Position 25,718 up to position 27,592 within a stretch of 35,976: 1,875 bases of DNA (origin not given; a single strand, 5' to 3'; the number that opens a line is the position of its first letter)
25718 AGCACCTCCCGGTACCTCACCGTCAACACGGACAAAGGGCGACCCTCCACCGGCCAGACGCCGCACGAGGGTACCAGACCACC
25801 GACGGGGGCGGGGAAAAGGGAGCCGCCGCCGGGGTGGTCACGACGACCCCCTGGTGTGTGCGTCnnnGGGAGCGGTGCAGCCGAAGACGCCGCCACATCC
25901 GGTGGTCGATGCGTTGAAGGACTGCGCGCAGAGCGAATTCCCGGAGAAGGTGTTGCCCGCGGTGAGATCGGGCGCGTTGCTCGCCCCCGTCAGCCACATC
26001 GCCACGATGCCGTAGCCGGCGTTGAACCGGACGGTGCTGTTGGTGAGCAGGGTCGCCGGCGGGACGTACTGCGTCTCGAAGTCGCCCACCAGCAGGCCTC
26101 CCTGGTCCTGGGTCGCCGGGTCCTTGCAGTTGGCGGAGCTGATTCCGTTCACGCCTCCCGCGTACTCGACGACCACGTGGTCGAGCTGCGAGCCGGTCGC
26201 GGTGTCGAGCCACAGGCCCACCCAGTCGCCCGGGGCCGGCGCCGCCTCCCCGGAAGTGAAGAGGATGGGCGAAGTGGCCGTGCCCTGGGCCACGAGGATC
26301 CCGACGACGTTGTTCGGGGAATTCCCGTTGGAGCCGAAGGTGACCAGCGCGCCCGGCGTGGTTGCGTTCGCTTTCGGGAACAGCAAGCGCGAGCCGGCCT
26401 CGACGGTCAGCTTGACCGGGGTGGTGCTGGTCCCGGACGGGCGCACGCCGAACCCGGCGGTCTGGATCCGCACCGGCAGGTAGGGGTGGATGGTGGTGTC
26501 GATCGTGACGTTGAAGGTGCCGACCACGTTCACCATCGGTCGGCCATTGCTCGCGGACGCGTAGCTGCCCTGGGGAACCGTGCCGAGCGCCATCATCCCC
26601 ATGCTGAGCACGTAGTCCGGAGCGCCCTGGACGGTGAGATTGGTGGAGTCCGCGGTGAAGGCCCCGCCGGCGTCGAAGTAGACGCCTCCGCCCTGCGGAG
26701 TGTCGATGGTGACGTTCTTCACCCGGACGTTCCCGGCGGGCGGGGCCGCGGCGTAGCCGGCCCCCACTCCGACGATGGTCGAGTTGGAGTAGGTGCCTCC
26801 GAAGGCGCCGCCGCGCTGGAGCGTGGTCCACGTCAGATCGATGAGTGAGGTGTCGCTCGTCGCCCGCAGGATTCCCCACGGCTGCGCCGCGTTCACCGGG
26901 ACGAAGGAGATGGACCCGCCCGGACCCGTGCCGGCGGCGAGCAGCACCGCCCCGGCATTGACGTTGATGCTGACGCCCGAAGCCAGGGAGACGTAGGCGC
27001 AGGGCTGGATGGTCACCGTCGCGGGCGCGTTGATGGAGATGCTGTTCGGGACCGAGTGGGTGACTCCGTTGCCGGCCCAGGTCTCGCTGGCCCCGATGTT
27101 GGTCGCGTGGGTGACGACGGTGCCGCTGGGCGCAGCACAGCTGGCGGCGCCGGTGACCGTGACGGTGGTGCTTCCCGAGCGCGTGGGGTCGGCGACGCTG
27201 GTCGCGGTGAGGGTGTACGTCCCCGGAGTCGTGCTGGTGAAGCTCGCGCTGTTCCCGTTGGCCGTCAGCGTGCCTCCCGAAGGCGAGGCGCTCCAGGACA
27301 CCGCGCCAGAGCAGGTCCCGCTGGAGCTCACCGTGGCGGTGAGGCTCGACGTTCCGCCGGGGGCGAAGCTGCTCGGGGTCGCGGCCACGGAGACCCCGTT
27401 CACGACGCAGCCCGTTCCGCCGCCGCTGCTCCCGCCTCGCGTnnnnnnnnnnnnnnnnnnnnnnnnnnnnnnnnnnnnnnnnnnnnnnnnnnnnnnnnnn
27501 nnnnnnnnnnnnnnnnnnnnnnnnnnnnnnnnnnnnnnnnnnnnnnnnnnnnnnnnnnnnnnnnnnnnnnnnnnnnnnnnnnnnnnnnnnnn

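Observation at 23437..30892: Tandem paralogous cysteine-conserved giant lipoprotein genes divergently paired with a PEGA membrane protein: an uncharacterised envelope module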

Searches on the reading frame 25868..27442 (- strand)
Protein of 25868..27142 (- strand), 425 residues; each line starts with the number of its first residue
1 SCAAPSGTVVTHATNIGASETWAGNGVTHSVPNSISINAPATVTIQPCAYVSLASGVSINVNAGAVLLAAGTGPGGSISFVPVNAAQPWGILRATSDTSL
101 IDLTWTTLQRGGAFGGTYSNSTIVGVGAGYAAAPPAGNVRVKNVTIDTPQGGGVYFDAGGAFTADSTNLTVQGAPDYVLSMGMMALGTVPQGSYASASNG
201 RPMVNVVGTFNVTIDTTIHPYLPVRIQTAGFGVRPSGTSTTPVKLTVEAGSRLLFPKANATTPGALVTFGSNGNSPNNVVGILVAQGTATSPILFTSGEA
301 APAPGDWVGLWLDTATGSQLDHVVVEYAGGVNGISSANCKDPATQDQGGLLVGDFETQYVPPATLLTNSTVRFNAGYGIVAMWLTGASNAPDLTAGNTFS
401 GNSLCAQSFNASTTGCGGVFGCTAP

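Call 45: search_solved_structures(query=A4, max_evalue=10)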
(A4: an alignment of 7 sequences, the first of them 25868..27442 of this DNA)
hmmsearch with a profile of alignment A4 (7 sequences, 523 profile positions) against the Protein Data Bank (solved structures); distinct sequences matched with E-value up to 10: 2.
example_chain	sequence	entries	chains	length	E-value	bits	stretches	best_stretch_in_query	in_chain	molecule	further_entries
7quz_AAA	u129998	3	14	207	2.1e-08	36.3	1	4-121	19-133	Beta-1,3-glucanase bglH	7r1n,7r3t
8heb_E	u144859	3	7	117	0.041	15.5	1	24-106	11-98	rabbit antibody 9H1 heavy chain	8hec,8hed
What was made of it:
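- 27143..27415 (-): PKD/Big_2-like Ig domain of the long paralog (aa ~715-805). Profile hit to the Ig-like domain of beta-1,3-glucanase BglH 7quz, E 2e-8 (call 45).
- On Pfam PKD: The profile matches the Ig-like domain of 7quz at E 2e-8 (call 45).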

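Call 46: search_protein_families(library=pfam, proteins=[window:25868-27142:-], max_evalue=10)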
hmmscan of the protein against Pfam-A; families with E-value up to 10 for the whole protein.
window:25868-27142:- (425 aa): 1 family
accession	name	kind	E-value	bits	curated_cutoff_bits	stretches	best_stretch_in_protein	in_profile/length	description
PF13229.12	Beta_helix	-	0.074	13.1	25.9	1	137-169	9-41/158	Right handed beta helix region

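Call 58: find_homologous_proteins(query=window:25868-27142:-, max_evalue=0.001)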
Query window:25868-27142:- (425 aa): 235 proteins with E <= 0.001 among 8000 candidates; the best 120 are listed.
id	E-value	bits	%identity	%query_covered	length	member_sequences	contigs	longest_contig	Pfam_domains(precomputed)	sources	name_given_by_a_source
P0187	9.4e-207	705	78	100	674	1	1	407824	PF28492.1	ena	-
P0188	3.1e-193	661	74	100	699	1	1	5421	PF28492.1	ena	-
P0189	8.8e-192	656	72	100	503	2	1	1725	PF28492.1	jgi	jgi:hypothetical protein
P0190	7.1e-184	630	74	94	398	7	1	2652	PF28492.1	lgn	-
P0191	2.7e-174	598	95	67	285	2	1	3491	-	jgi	jgi:hypothetical protein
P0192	6.3e-141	488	58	100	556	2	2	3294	PF28492.1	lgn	-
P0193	9.0e-139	481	58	100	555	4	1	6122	-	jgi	-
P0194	9.0e-138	478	58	100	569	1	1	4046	PF28492.1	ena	-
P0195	1.2e-137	478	58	100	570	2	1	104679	PF28492.1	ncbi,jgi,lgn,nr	ncbi:MAG TPA: hypothetical protein VMG60_10315 [Burkholderiaceae bacterium]|nr:hypothetical protein 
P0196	4.2e-137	476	57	100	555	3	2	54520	PF28492.1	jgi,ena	-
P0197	5.1e-137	476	58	100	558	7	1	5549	-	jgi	-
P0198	8.3e-137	475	58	98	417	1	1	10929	PF28492.1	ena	-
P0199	2.6e-136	473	58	97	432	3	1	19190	PF28492.1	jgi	jgi:hypothetical protein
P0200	3.0e-136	473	55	100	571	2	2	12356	-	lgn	-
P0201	3.3e-136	473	58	97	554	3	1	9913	PF28492.1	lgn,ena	-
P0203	5.5e-135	469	56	100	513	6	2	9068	PF28492.1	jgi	jgi:hypothetical protein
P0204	1.1e-133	465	55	99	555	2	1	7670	PF28492.1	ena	-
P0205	1.1e-132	461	56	97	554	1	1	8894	PF28492.1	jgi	jgi:hypothetical protein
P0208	1.9e-131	457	64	84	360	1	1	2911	PF28492.1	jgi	jgi:hypothetical protein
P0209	2.3e-131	457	55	99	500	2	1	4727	PF28492.1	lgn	-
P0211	1.4e-130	454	56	100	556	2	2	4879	PF28492.1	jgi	jgi:hypothetical protein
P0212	4.8e-129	449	54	99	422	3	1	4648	PF28492.1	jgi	-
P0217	6.5e-126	439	54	99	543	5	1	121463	PF28492.1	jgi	jgi:hypothetical protein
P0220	1.2e-125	438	53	99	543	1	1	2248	PF28492.1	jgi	-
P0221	2.7e-125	437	55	98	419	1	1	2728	PF28492.1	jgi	jgi:hypothetical protein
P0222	4.8e-125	436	52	100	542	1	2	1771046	-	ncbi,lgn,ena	-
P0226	4.8e-124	433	56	93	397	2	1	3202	PF28492.1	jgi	jgi:hypothetical protein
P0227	1.8e-122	428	54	100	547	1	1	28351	PF28492.1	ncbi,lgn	-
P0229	7.2e-122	426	52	100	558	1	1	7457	PF28492.1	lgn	-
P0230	1.4e-119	418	54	100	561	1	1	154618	PF28492.1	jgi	jgi:hypothetical protein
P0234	1.5e-117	411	53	100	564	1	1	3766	PF28492.1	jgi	jgi:hypothetical protein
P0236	2.2e-117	411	52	100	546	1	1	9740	PF28492.1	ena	-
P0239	6.1e-117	409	56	90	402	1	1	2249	PF28492.1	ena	-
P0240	2.3e-116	408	52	96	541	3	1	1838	PF28492.1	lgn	-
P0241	1.4e-115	405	52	99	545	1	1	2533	PF28492.1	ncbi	-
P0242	2.4e-115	404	50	98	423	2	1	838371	-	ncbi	ncbi:MAG: hypothetical protein R3E10_14880 [Gemmatimonadota bacterium]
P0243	3.4e-115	404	51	100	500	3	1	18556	PF28492.1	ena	-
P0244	6.5e-115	403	51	96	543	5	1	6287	PF28492.1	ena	-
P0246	4.3e-114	400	50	100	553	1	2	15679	PF28492.1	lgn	-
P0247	5.8e-114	400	52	100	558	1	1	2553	PF28492.1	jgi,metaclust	metaclust:\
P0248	7.7e-114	399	51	100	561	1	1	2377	PF28492.1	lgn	-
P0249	7.8e-114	399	53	100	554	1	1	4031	PF28492.1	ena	-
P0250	8.8e-114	399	52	100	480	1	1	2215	PF28492.1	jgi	jgi:hypothetical protein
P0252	1.6e-113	398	51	100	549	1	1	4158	PF28492.1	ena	-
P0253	2.1e-113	398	52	96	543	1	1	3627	PF28492.1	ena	-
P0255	4.7e-113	397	51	100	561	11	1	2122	PF28492.1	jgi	jgi:hypothetical protein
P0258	3.0e-112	394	50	96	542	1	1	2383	PF28492.1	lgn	-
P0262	4.5e-112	393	51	100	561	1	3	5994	PF28492.1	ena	-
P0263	5.0e-112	393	50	100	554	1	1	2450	PF28492.1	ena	-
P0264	7.9e-112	393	52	96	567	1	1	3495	PF28492.1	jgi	jgi:hypothetical protein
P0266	2.4e-111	391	50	96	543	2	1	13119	PF28492.1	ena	-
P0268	4.5e-111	390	52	100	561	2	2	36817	PF28492.1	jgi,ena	-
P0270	8.4e-111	389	50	96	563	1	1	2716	PF28492.1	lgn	-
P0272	2.3e-110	388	50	100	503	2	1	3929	PF28492.1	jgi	-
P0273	2.7e-110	388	50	100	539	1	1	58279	PF28492.1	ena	-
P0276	5.1e-110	387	50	100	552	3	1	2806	PF28492.1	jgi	jgi:hypothetical protein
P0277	8.2e-110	386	51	96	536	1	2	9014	PF28492.1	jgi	jgi:hypothetical protein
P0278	1.4e-109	385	49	96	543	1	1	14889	PF28492.1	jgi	jgi:hypothetical protein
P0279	2.2e-109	384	50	98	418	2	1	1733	PF28492.1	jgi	jgi:hypothetical protein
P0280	2.3e-109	384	49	100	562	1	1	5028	PF28492.1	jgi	jgi:hypothetical protein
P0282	2.3e-109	384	49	100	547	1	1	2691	PF28492.1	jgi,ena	-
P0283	2.7e-109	384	49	100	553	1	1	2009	PF28492.1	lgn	-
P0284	3.9e-109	384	50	98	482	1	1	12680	PF28492.1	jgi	jgi:hypothetical protein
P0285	4.4e-109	384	50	96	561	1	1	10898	PF28492.1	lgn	-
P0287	2.4e-108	381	50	96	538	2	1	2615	PF28492.1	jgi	jgi:hypothetical protein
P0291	1.3e-107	379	49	100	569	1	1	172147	PF28492.1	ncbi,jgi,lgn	jgi:hypothetical protein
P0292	1.8e-107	378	51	98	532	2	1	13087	PF28492.1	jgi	-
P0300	7.3e-105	370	47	100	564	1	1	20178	PF28492.1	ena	-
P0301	9.8e-105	369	51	96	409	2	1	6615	PF28492.1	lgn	-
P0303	3.1e-102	361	48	100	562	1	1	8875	PF28492.1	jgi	jgi:hypothetical protein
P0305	1.5e-100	355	49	96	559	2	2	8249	PF28492.1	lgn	-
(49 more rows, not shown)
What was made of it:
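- The PKD+Beta_helix_4 unit functions as a stand-alone protein in other phyla (call 58).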

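Call 61: search_solved_structures(query=A7, max_evalue=10, show_alignments=1)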
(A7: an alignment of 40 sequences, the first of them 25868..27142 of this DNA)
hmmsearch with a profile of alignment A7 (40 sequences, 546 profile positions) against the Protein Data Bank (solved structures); distinct sequences matched with E-value up to 10: 4.
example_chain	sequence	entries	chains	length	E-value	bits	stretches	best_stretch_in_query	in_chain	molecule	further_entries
7quz_AAA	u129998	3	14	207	0.00018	23.4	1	27-121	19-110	Beta-1,3-glucanase bglH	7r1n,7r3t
5ngj_A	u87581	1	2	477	0.01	17.6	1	28-120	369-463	Tail tube protein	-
6qvk_1A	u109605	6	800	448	0.029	16.1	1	30-119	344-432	Major capsid protein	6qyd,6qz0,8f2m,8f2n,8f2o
7qg9_F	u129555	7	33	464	0.071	14.8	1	28-119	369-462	Tail tube protein | Tail tube protein pb6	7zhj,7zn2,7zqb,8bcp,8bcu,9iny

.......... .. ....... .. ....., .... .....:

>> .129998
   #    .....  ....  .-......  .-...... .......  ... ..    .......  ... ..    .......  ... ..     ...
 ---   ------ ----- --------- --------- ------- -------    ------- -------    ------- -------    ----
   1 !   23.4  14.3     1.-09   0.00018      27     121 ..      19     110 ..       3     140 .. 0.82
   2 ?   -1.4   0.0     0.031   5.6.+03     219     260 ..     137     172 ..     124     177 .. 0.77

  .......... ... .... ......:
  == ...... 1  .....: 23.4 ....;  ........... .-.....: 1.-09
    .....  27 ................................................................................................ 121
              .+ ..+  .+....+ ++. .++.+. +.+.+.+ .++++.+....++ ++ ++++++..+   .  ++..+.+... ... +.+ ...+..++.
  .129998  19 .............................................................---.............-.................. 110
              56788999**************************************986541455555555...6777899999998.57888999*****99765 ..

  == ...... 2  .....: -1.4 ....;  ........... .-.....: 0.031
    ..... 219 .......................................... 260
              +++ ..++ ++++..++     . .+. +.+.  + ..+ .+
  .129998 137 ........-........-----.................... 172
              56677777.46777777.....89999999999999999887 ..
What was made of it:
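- The PKD-like domain matches the Ig-like domain of a glucanase (calls 45, 61). The beta-helix has no sequence relative in the PDB (calls 45, 61).
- Tried and rejected: The beta-helix module profile hit only the PKD/Big_2-like part (calls 45, 61).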

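Call 62: search_protein_families(library=pfam, alignment_id=A7, max_evalue=0.01)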
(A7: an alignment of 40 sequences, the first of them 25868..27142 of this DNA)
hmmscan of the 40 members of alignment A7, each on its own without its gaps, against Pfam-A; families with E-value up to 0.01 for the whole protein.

A. member 1, window:25868-27142:- (425 aa): 0 families

B. families by the number of members that match (of 40 scanned): 7 families
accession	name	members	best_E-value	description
PF00801.26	PKD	13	6.9e-08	PKD domain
PF22352.2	K319L-like_PKD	8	1.3e-05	K319L-like, PKD domain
PF13229.12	Beta_helix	3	0.00053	Right handed beta helix region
PF02368.24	Big_2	2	0.0024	Bacterial Ig-like domain (group 2)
PF16640.11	Big_3_5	1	0.0039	Bacterial Ig-like domain (group 3)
PF19190.6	BACON_2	1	0.0058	Viral BACON domain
PF10528.15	GLEYA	1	0.0074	GLEYA domain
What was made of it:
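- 25868..27142 (-): Right-handed beta-helix module (Pfam Beta_helix_4, PF28492) of the long paralog (aa 806-1230), with conserved Cys. Weak PF13229 hits (calls 46, 62).
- On Pfam PKD: Of 40 module homologs, 13 hit PKD at E 0.01 or better (call 62).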

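Call 68: find_encoding_contigs(protein=P0195, flank=7000, max_places=1)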
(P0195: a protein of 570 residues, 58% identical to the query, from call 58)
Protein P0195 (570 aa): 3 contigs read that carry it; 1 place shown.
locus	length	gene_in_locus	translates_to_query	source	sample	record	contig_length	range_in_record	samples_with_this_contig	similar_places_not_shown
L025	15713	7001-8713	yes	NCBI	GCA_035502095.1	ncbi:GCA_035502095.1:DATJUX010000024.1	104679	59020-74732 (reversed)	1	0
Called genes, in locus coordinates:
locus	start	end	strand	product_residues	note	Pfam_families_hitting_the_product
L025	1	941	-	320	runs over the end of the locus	PF00753:Lactamase_B (weak), PF13483:Lactamase_B_3, PF12706:Lactamase_B_2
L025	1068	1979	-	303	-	PF09900:DUF2127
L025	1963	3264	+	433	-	PF03952:Enolase_N, PF00113:Enolase_C, PF13378:MR_MLE_C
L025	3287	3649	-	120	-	-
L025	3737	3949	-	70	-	-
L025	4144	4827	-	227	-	PF13505:OMP_b-brl, PF03922:OmpW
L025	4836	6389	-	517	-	PF00326:Peptidase_S9 (weak), PF03583:LIP (faint)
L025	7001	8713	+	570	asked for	PF28492:Beta_helix_4 (weak)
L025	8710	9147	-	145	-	PF00034:Cytochrom_C (faint)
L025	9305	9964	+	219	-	-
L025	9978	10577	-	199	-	PF00300:His_Phos_1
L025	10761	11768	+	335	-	PF00532:Peripla_BP_1, PF13407:Peripla_BP_4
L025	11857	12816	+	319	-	PF02653:BPD_transp_2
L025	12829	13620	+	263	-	PF00005:ABC_tran, PF02463:SMC_N (weak), PF13304:AAA_21 (faint)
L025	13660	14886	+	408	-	PF01047:MarR (faint), PF12802:MarR_2 (faint), PF13412:HTH_24 (weak), PF00480:ROK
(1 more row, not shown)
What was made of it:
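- On Pfam Beta_helix_4 (PF28492): The name comes from call 68, where the hit is marked weak.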

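Call 69: find_encoding_contigs(protein=P0242, flank=7000, max_places=1)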
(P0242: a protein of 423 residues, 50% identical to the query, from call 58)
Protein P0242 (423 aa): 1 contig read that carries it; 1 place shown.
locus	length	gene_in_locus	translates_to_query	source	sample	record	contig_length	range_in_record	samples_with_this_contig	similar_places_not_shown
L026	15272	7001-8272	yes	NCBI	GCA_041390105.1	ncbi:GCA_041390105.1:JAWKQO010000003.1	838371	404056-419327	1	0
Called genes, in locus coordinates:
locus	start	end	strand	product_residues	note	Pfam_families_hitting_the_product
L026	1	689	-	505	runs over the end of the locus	PF02720:DUF222, PF01844:HNH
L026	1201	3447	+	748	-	PF02225:PA, PF04389:Peptidase_M28, PF04253:TFR_dimer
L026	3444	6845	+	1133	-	PF26549:Tricorn_N, PF26550:Tricorn_2nd, PF07676:PD40, PF26550:Tricorn_2nd (weak), PF26549:Tricorn_N, PF07676:PD40 (weak), PF01979:Amidohydro_1, PF07969:Amidohydro_3 (weak), +2 more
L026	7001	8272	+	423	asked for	-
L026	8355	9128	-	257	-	-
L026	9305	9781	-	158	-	-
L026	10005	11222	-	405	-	PF03372:Exo_endo_phos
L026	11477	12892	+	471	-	PF08447:PAS_3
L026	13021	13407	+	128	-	PF01042:Ribonuc_L-PSP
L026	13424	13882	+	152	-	-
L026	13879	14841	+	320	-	PF01040:UbiA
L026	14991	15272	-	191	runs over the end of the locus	PF00571:CBS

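Call 70: find_encoding_contigs(protein=P0222, flank=7000, max_places=1)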
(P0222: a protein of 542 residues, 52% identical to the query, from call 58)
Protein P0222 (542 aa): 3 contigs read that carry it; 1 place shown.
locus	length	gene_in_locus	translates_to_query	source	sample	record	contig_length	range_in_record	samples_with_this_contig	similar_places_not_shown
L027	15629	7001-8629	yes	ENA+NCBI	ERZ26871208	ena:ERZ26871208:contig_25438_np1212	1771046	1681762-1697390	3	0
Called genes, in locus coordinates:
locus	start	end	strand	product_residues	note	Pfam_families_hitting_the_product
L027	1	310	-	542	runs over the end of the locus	PF02881:SRP54_N, PF00448:SRP54, PF01656:CbiA (weak), PF13401:AAA_22 (weak), PF02978:SRP_SPB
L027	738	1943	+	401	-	PF13433:Peripla_BP_5, PF13458:Peripla_BP_6, PF01094:ANF_receptor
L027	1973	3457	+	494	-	PF01425:Amidase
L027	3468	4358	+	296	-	PF02653:BPD_transp_2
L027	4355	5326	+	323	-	PF02653:BPD_transp_2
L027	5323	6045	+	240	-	PF02463:SMC_N (faint), PF00005:ABC_tran, PF13304:AAA_21 (faint), PF12399:BCA_ABC_TP_C (weak)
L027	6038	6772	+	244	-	PF00005:ABC_tran, PF04310:MukB (faint), PF13304:AAA_21 (faint)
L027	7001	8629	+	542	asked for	-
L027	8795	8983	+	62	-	-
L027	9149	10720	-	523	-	PF07607:DUF1570, PF07719:TPR_2 (faint), PF13428:TPR_14 (faint), PF13431:TPR_17 (faint), PF13432:TPR_16 (faint), PF14559:TPR_19 (faint), PF23914:TPR_CcmH_CycH (faint)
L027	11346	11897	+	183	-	-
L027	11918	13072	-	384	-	PF02353:CMAS, PF13489:Methyltransf_23, PF13649:Methyltransf_25, PF08241:Methyltransf_11, PF08242:Methyltransf_12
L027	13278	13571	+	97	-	-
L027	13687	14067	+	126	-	PF04237:YjbR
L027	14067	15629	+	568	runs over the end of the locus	PF00390:malic, PF03949:Malic_M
